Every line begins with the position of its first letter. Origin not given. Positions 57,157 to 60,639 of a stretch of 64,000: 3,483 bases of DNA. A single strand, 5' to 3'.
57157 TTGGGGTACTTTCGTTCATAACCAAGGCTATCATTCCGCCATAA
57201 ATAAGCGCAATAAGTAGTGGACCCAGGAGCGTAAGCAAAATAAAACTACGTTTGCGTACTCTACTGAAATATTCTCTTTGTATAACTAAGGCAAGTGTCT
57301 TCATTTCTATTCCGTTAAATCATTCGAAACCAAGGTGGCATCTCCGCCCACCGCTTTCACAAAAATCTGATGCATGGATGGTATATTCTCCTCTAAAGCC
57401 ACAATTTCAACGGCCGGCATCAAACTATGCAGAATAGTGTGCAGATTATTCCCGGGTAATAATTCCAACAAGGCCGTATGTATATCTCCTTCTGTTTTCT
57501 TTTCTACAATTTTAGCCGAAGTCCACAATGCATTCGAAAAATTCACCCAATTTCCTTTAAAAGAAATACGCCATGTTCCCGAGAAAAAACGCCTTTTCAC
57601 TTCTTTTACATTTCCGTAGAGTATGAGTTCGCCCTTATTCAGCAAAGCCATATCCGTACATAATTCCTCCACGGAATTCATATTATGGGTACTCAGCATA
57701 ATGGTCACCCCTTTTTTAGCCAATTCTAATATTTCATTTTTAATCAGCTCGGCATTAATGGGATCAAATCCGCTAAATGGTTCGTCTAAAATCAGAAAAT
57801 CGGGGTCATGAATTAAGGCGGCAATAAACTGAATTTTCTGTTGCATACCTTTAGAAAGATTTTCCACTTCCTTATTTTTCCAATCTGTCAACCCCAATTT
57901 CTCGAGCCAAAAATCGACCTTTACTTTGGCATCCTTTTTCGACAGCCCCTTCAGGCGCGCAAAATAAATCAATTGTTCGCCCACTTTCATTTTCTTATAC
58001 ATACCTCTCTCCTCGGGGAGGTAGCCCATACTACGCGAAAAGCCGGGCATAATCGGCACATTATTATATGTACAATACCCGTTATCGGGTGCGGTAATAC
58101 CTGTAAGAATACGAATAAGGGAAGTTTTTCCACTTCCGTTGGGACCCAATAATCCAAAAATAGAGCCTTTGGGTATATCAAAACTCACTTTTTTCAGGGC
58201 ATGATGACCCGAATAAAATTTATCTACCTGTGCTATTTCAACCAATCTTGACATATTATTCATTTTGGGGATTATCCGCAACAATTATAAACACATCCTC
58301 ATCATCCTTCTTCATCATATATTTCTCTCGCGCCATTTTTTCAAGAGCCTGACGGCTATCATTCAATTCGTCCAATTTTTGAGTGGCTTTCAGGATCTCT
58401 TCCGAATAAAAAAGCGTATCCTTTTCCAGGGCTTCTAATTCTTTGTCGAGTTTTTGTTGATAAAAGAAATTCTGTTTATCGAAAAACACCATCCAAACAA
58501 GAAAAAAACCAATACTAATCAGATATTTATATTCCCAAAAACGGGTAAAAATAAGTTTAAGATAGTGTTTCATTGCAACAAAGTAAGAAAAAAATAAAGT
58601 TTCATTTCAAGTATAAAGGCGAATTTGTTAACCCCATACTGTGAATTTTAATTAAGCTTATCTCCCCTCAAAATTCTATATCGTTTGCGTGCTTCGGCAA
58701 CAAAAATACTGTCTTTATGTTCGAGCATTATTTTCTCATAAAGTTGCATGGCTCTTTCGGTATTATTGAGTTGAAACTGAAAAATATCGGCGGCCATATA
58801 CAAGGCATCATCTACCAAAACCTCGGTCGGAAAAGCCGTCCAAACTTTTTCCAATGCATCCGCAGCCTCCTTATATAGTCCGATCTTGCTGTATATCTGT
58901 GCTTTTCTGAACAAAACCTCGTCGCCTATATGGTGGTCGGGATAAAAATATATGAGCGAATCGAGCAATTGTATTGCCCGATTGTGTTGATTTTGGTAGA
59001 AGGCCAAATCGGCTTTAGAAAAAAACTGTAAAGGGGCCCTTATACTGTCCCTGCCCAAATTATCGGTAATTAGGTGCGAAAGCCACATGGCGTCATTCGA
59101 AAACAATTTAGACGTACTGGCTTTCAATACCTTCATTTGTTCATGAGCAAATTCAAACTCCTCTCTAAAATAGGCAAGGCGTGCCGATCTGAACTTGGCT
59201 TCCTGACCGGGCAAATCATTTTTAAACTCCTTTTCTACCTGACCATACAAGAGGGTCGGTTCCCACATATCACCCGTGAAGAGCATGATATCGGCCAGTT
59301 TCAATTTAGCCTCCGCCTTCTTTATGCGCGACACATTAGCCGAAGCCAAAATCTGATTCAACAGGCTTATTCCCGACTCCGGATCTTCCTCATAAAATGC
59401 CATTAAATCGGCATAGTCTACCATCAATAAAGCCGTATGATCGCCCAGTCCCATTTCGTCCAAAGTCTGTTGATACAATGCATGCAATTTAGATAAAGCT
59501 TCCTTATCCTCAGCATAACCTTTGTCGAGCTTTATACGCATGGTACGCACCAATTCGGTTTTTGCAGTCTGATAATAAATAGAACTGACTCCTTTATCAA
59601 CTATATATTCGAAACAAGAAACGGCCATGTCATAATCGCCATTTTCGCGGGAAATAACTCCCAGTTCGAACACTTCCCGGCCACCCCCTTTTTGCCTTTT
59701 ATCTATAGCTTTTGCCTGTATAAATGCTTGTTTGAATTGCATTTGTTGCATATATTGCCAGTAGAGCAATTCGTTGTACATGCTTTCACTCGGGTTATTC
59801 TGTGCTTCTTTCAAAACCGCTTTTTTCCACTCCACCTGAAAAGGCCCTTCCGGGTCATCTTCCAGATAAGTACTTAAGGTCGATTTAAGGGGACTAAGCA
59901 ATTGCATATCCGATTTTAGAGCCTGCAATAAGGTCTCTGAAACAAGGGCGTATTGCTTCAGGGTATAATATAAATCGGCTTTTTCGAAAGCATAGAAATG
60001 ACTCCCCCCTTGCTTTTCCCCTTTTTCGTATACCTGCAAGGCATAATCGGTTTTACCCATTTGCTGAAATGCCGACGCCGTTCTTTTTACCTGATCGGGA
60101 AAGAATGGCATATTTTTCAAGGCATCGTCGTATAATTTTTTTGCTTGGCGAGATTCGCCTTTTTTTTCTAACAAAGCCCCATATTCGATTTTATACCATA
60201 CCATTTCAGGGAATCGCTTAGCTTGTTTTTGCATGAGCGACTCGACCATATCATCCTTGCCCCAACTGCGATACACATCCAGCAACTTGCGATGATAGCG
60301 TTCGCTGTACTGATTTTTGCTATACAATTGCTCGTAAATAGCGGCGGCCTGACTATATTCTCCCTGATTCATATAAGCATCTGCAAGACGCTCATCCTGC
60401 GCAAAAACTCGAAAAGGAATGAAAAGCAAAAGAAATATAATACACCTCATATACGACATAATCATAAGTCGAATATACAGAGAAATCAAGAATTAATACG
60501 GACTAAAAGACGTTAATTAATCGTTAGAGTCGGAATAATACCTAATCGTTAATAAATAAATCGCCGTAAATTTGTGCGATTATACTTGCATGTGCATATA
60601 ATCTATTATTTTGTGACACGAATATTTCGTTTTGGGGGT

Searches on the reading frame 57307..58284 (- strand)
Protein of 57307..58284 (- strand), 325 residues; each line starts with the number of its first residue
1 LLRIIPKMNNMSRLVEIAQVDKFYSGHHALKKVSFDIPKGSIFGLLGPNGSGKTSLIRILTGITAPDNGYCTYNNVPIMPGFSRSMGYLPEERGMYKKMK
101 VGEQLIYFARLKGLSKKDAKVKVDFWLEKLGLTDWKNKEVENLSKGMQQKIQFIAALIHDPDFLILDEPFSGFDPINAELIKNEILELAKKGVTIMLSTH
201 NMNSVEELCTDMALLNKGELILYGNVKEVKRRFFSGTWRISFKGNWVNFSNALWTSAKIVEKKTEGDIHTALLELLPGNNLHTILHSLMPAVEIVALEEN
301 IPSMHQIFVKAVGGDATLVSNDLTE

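Call 52: search_protein_families(library=pfam, max_evalue=0.00001, proteins=[window:57307-58284:-])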
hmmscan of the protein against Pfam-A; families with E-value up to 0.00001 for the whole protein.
window:57307-58284:- (325 aa): 3 families
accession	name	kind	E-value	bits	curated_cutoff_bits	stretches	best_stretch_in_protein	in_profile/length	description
PF00005.33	ABC_tran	-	8e-30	104.7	25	1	30-170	1-136/137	ABC transporter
PF13304.12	AAA_21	-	5.2e-16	60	27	1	141-204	236-302/304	AAA domain, putative AbiEii toxin, Type IV TA system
PF13732.12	DrrA1-3_C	-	7.4e-10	39.9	27.4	1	224-312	1-81/81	ATP-binding protein DrrA1-3-like, C-terminal domain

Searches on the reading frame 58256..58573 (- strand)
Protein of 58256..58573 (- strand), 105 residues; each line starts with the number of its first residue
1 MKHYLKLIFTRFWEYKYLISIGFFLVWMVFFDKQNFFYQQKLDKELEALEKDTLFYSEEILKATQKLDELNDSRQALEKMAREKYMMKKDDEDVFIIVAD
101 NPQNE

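Call 74: search_protein_families(library=pfam, max_evalue=0.00001, proteins=[window:58256-58573:-])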
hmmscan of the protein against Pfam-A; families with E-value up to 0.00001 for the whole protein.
window:58256-58573:- (105 aa): 1 family
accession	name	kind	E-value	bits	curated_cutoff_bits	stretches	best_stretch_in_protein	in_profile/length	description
PF04977.20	DivIC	-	5.6e-10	39.3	28.9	1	23-98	3-78/80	Septum formation initiator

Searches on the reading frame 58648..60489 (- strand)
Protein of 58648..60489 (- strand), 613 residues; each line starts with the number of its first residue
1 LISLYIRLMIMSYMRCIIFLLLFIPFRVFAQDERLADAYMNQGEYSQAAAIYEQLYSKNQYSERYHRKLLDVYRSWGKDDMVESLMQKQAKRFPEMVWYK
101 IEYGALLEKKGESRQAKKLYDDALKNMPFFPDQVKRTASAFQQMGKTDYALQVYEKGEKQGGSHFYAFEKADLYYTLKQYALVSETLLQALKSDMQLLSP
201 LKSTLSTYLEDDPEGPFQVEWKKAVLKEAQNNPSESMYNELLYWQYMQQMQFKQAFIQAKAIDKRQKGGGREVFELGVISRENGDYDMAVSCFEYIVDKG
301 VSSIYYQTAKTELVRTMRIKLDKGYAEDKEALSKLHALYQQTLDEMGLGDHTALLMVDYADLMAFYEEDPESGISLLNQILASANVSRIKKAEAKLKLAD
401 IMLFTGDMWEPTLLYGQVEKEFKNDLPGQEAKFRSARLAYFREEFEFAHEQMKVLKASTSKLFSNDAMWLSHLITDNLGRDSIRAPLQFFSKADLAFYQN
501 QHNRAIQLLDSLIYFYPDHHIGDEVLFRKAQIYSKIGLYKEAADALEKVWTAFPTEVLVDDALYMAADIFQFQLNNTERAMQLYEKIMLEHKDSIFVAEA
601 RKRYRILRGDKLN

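Call 52: search_protein_families(library=pfam, max_evalue=0.00001, proteins=[window:58648-60489:-])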
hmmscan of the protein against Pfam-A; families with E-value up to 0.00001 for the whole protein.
window:58648-60489:- (613 aa): 9 families
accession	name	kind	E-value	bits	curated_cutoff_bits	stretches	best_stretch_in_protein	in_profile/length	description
PF13174.12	TPR_6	-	4.8e-18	64.9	26.3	0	561-594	1-33/33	Tetratricopeptide repeat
PF14559.12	TPR_19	-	2.4e-12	47.4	25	0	539-594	7-58/68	Tetratricopeptide repeat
PF13428.12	TPR_14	-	4.5e-12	45.8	23.5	0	34-70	6-42/44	Tetratricopeptide repeat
PF07719.23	TPR_2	-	4.8e-12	45.5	27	0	34-58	6-30/34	Tetratricopeptide repeat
PF13181.12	TPR_8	-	1.1e-11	44.3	25.7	0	524-549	2-27/34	Tetratricopeptide repeat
PF13176.12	TPR_7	-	2.7e-10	40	27.9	0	34-55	4-25/36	Tetratricopeptide repeat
PF00515.34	TPR_1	-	1.2e-07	31.7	27.8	0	525-549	3-27/34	Tetratricopeptide repeat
PF13432.12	TPR_16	-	1.6e-07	32.1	32.7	0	34-61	2-28/65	Tetratricopeptide repeat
PF12895.13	ANAPC3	-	7.1e-06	26.7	27.2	0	490-548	27-81/82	Anaphase-promoting complex, cyclosome, subunit 3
